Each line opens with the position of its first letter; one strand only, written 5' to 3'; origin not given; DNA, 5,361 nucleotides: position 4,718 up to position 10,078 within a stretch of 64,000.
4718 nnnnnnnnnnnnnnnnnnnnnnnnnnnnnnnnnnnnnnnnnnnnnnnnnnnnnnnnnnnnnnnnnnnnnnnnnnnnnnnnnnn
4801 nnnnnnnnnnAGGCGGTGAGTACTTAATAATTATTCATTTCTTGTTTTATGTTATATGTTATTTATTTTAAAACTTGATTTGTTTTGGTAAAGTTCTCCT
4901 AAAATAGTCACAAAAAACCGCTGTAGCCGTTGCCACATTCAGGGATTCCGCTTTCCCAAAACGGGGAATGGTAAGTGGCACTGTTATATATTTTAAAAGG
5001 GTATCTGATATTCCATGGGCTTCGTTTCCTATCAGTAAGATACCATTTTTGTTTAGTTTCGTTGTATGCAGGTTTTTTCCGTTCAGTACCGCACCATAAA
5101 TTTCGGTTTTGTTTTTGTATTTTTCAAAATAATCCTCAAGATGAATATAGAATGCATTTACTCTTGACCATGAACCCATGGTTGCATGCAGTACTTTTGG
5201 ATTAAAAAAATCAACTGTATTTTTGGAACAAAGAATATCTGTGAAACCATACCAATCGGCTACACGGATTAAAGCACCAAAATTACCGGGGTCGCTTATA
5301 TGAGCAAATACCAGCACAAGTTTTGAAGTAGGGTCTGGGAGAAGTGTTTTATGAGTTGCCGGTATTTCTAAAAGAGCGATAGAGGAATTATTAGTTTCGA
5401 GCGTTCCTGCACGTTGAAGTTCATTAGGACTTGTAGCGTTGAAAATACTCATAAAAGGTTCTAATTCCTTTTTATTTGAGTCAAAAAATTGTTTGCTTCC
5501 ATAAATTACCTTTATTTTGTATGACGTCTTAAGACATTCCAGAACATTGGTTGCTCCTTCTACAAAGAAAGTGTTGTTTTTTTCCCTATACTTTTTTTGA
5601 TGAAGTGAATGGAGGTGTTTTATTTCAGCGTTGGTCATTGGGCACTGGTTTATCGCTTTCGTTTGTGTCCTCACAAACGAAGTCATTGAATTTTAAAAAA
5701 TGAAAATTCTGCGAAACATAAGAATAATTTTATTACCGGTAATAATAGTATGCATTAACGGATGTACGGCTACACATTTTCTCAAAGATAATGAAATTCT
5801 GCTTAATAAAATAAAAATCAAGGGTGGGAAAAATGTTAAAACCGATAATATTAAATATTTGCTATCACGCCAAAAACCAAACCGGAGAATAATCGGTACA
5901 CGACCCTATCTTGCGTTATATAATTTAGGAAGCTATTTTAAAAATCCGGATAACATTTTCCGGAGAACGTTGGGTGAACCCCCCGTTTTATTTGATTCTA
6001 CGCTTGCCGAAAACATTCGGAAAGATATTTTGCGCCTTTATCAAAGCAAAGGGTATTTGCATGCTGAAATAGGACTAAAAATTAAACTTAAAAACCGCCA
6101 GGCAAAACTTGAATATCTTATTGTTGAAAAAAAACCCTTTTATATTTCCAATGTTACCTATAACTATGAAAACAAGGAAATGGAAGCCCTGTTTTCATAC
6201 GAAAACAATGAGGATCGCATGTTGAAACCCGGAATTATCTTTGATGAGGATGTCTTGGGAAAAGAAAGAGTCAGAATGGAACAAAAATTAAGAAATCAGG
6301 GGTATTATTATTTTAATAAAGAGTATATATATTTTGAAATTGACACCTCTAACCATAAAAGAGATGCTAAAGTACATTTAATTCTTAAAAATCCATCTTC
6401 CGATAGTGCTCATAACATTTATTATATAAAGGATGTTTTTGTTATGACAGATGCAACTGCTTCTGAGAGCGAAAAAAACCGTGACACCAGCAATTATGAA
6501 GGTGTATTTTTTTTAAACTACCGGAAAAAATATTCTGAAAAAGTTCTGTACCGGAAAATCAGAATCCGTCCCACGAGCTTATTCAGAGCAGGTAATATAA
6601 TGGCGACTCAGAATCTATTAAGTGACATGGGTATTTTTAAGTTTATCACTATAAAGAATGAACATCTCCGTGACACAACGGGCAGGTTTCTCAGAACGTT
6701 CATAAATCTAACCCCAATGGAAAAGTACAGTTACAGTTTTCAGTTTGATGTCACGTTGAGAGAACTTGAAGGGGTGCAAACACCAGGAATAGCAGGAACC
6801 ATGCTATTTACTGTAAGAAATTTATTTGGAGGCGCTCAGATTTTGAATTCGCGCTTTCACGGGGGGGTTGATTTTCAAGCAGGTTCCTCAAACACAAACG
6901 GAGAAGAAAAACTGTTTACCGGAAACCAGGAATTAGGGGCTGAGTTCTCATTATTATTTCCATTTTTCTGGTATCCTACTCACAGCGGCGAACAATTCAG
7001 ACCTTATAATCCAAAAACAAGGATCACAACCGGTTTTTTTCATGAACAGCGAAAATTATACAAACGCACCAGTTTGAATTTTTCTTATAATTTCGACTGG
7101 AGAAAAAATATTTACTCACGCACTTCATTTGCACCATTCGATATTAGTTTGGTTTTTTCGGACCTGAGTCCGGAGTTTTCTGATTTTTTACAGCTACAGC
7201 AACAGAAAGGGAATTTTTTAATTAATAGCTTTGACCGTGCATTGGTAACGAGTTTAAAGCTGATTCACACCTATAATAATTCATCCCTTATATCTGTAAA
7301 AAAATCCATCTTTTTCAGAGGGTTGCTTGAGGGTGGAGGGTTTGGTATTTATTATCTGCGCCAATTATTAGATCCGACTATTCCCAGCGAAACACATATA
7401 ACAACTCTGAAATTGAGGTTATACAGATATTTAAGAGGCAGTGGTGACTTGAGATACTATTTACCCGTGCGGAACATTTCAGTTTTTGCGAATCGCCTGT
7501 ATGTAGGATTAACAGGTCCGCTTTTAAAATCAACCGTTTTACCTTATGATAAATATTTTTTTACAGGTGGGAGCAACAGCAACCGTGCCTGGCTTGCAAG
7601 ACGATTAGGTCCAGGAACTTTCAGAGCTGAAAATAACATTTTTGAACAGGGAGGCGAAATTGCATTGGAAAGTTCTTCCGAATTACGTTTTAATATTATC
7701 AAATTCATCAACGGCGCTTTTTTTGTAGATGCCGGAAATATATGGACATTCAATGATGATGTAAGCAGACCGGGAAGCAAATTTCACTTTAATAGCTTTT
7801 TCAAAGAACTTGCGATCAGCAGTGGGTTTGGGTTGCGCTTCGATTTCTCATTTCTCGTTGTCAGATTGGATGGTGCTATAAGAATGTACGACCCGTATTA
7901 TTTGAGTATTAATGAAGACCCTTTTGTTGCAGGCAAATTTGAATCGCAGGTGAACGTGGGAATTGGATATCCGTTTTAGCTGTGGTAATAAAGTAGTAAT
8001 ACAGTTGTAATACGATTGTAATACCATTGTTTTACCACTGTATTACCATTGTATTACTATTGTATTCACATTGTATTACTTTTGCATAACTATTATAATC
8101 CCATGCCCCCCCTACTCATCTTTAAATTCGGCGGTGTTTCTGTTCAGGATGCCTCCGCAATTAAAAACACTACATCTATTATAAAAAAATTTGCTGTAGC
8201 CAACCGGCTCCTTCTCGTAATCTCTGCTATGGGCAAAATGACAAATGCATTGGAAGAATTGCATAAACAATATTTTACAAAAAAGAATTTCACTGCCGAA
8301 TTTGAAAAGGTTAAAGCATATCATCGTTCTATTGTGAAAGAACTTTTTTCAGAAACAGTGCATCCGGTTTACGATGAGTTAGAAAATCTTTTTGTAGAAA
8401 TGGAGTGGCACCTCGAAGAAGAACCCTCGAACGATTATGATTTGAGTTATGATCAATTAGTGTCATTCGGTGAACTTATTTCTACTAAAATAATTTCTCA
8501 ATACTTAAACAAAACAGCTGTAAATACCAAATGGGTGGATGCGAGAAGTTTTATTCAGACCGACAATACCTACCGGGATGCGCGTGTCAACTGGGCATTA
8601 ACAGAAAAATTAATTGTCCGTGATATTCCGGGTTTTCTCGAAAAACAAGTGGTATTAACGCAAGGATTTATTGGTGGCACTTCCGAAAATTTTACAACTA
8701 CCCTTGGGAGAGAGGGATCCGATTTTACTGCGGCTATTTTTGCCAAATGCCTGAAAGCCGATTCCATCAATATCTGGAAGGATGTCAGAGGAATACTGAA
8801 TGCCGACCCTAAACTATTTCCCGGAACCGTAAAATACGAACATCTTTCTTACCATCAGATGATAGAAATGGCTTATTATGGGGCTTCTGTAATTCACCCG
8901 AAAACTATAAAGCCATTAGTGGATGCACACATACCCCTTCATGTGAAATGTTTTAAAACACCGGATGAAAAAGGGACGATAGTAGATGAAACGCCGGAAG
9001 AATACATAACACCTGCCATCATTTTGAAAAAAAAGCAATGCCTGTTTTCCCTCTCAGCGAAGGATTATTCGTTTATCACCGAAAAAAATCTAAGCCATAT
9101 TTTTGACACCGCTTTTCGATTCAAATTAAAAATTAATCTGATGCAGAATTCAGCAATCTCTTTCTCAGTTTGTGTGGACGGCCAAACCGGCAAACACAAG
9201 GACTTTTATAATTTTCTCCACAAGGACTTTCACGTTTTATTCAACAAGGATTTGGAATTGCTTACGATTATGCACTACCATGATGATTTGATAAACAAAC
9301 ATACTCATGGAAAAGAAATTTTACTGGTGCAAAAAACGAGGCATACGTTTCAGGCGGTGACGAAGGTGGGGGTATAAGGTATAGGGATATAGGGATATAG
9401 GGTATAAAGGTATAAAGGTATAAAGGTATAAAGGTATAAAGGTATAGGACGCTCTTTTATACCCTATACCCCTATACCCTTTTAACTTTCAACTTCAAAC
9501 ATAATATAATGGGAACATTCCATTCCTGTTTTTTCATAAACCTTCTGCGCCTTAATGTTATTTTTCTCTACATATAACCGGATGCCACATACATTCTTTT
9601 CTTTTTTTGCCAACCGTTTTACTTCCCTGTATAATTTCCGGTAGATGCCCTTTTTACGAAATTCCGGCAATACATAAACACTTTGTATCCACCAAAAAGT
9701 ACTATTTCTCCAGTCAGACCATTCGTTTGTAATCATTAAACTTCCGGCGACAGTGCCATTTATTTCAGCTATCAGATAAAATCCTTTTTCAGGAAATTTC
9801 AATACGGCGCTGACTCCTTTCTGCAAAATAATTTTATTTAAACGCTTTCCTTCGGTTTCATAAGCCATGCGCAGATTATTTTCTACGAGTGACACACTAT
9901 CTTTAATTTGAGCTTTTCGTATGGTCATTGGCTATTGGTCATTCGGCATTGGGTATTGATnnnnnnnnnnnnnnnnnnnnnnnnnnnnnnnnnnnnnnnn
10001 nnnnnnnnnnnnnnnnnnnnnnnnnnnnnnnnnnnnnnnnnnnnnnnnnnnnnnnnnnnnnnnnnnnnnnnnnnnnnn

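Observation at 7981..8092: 11-bp-phased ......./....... heptamer array forming the promoter and 5' region of lysC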

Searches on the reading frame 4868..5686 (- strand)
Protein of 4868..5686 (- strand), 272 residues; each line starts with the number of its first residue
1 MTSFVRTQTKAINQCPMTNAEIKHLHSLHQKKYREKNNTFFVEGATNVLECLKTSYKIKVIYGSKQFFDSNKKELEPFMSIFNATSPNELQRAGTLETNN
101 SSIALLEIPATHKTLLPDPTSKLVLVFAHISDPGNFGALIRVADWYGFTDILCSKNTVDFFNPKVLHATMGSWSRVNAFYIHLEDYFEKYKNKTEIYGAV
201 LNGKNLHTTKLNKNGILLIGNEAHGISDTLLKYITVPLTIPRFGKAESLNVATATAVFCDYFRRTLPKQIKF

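Call 10: search_protein_families(library=pfam, proteins=[window:4868-5686:-])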
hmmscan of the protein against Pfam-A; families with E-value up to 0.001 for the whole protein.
window:4868-5686:- (272 aa): 2 families
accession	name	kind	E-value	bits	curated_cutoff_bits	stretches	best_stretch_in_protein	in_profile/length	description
PF00588.24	SpoU_methylase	-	1.7e-32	112.9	29.7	1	123-259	2-141/142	SpoU rRNA Methylase family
PF22435.1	MRM3-like_sub_bind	-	1.9e-11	44.6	27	1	19-76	1-57/84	MRM3-like substrate binding domain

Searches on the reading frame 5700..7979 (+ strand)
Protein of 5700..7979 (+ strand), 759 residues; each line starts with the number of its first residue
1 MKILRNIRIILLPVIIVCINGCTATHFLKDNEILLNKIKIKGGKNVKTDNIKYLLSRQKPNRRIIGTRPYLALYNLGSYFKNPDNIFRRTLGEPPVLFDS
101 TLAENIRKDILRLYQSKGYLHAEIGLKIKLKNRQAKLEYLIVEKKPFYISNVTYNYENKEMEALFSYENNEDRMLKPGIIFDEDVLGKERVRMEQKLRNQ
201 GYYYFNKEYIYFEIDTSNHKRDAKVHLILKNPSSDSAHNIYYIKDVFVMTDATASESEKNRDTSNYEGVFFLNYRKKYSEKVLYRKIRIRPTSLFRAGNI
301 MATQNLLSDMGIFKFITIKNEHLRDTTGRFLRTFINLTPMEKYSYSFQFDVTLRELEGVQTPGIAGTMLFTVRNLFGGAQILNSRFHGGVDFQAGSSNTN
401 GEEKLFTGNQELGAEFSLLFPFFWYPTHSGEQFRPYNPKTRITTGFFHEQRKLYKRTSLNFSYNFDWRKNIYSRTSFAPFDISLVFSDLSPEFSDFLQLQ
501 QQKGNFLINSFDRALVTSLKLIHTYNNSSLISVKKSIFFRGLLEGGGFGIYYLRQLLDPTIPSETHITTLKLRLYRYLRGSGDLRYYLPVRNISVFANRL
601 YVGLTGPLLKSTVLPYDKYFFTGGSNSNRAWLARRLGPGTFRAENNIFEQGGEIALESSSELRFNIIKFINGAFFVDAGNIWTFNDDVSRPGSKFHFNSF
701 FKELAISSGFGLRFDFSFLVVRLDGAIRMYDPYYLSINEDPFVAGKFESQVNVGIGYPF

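Call 10: search_protein_families(library=pfam, proteins=[window:5700-7979:+])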
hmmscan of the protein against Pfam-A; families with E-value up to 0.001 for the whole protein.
window:5700-7979:+ (759 aa): 1 family
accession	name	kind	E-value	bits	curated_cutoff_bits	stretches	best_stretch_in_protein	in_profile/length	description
PF07244.20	POTRA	-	1.5e-09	38.9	21.3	0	36-144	4-79/79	Surface antigen variable number repeat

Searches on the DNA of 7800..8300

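Call 57: search_rna_families(source=window, start=7800, end=8300, threshold=evalue, max_evalue=1)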
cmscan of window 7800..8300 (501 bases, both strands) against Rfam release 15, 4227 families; matches with E-value up to 1: 7.
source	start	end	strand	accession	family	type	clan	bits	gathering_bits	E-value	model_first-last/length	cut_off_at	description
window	7982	8049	+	RF04003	mir-4841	Gene; miRNA;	-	33.2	100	7.3e-05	1-86/86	no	mir-4841 microRNA precursor family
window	7983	8039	+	RF03523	mir-4703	Gene; miRNA;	-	31.5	88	0.00012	1-61/61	no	mir-4703 microRNA precursor family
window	7981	8059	-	RF03523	mir-4703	Gene; miRNA;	-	30.9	88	0.00018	1-61/61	no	mir-4703 microRNA precursor family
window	7982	8062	+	RF04293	mir-889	Gene; miRNA;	CL00149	22.2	95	0.065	1-79/79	no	mir-889 microRNA precursor family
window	8008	8056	+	RF00833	mir-70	Gene; miRNA;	-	21.3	90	0.14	1-79/79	no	mir-70 microRNA precursor family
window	7989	8050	-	RF00955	mir-1829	Gene; miRNA;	-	18.8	60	0.68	1-58/58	no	mir-1829 microRNA precursor family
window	7987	8074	+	RF04208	MIR8742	Gene; miRNA;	-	18.7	130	0.29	1-131/131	no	MIR8742 microRNA precursor family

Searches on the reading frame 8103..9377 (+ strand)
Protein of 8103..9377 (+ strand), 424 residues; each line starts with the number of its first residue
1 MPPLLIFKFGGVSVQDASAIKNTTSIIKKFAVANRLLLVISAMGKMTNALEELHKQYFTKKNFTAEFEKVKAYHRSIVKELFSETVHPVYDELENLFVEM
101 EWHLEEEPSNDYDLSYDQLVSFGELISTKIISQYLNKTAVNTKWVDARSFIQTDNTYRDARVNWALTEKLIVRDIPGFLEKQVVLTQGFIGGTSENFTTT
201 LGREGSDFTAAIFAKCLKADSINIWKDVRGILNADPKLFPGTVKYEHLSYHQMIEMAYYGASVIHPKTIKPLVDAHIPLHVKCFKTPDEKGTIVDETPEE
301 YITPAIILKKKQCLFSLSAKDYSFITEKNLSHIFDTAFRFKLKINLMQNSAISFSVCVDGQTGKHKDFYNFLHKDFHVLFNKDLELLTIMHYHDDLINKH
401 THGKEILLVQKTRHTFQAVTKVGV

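Call 10: search_protein_families(library=pfam, proteins=[window:8103-9377:+])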
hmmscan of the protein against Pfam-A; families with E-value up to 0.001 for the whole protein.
window:8103-9377:+ (424 aa): 1 family
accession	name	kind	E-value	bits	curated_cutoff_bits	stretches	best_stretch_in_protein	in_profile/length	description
PF00696.33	AA_kinase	-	6.6e-41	141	24.9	1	5-282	3-233/234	Amino acid kinase family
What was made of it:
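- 8103..9377 (+): lysC: aspartate kinase, 424 aa. Pfam AA_kinase (call 10).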

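Call 12: find_encoding_contigs(protein=window:8103-9377:+, flank=10000, max_places=6)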
Protein window:8103-9377:+ (424 aa): 12 contigs read that carry it; 6 places shown.
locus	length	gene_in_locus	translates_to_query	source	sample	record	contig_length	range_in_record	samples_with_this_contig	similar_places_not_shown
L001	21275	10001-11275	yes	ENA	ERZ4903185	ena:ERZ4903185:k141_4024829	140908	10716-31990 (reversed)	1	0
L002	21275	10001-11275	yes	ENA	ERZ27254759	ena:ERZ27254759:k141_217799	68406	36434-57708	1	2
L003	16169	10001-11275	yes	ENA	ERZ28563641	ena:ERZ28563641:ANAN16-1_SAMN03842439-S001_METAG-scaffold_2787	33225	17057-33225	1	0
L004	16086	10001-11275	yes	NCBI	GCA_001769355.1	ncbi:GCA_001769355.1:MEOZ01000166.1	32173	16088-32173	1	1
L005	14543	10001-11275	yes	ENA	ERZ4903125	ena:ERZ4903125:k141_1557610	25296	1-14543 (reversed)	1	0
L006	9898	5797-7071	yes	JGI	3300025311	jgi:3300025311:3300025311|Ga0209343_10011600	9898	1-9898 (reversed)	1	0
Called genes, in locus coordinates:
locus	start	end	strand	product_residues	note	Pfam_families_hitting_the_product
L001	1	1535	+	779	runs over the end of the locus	PF07228:SpoIIE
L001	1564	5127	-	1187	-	PF00515:TPR_1 (weak), PF13424:TPR_12, PF00515:TPR_1 (weak), PF13374:TPR_10 (weak), PF13424:TPR_12, PF13424:TPR_12, PF13424:TPR_12, PF13424:TPR_12, +14 more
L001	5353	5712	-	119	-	PF02843:GARS_C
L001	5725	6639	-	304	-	PF02844:GARS_N, PF01071:GARS_A, PF02655:ATP-grasp_3, PF02786:CPSase_L_D2 (weak), PF07478:Dala_Dala_lig_C (faint)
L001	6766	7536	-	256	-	PF22435:MRM3-like_sub_bind, PF00588:SpoU_methylase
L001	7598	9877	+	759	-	PF07244:POTRA (faint)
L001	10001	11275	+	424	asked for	PF00696:AA_kinase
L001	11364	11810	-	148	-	PF13420:Acetyltransf_4 (weak), PF00583:Acetyltransf_1, PF13673:Acetyltransf_10 (weak), PF13508:Acetyltransf_7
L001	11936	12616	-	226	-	PF00378:ECH_1, PF16113:ECH_2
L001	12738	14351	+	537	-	PF06418:CTP_synth_N, PF00117:GATase, PF07722:Peptidase_C26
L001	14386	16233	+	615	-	PF14849:YidC_periplas, PF02096:60KD_IMP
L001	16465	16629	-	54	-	-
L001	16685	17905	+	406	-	PF07497:Rho_RNA_bind, PF00006:ATP-synt_ab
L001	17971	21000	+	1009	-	PF05170:AsmA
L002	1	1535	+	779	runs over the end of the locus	PF07228:SpoIIE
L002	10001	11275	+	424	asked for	PF00696:AA_kinase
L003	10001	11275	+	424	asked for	PF00696:AA_kinase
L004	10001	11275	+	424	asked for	PF00696:AA_kinase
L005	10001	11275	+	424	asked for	PF00696:AA_kinase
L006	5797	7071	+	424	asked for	PF00696:AA_kinase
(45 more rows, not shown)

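Call 18: find_homologous_proteins(query=window:8103-9377:+, max_evalue=1e-60)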
Query window:8103-9377:+ (424 aa): 8000 proteins with E <= 1e-60 among 8000 candidates; the best 120 are listed.
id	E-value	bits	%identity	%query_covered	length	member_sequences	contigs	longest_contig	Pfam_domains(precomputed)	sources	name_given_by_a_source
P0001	2.2e-284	961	100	100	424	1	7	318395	PF00696.34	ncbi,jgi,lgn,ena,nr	ncbi:MAG: aspartate kinase [Bacteroidetes bacterium RIFCSPLOWO2_02_FULL_36_8]|nr:MAG: aspartate kina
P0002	3.2e-144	499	55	98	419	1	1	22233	PF00696.34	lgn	-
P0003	1.3e-143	497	55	99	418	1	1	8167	PF00696.34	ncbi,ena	-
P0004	1.4e-143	497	54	98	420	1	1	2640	PF00696.34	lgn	-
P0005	4.2e-143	495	54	99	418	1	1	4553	PF00696.34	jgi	jgi:aspartate kinase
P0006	4.9e-143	495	55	99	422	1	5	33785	PF00696.34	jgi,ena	-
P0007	9.0e-143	494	55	98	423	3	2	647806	PF00696.34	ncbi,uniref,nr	ncbi:aspartate kinase [Paradesertivirga mongoliensis]|uniref:Aspartokinase n=1 Tax=Paradesertivirga 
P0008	1.5e-142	493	55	99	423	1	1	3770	PF00696.34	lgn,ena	-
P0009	2.3e-142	493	54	99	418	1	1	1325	PF00696.34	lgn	-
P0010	2.3e-142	493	54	98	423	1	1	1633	PF00696.34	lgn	-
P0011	2.4e-142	493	54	98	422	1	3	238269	PF00696.34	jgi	-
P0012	2.5e-142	493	55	98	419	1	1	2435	PF00696.34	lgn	-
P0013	3.2e-142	492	55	98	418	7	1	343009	PF00696.34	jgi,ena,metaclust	metaclust:\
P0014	3.5e-142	492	54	99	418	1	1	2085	PF00696.34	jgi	-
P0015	7.1e-142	491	54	99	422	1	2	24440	PF00696.34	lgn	-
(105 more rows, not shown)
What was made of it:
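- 8103..9377 (+): The identical protein is named aspartate kinase in Bacteroidetes bacterium RIFCSPLOWO2_02_FULL_36_8 (call 18).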

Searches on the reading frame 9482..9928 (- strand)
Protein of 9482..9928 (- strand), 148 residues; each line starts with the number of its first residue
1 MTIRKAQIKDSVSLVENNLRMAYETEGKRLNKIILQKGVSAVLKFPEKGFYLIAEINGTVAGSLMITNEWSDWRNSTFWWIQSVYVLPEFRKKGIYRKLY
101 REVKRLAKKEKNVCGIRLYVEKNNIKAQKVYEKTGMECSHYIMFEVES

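Call 10: search_protein_families(library=pfam, proteins=[window:9482-9928:-])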
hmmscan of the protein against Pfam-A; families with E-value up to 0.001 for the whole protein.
window:9482-9928:- (148 aa): 6 families
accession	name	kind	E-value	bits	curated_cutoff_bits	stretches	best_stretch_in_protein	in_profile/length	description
PF00583.31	Acetyltransf_1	-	5.7e-17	62.5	20.7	1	43-136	25-116/116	Acetyltransferase (GNAT) family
PF13508.13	Acetyltransf_7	-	4.2e-11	43.5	27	1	49-135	3-81/84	Acetyltransferase (GNAT) domain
PF13673.13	Acetyltransf_10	-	1.1e-07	32.4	23.6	1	31-138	14-109/128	Acetyltransferase (GNAT) domain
PF13420.13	Acetyltransf_4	-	1.5e-05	25.5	24.3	1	17-137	19-135/155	Acetyltransferase (GNAT) domain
PF08445.16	FR47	-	0.00012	22.4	22.1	1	81-137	24-78/86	FR47-like protein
PF13302.13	Acetyltransf_3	-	0.00013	23.1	25.4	1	48-137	52-138/138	Acetyltransferase (GNAT) domain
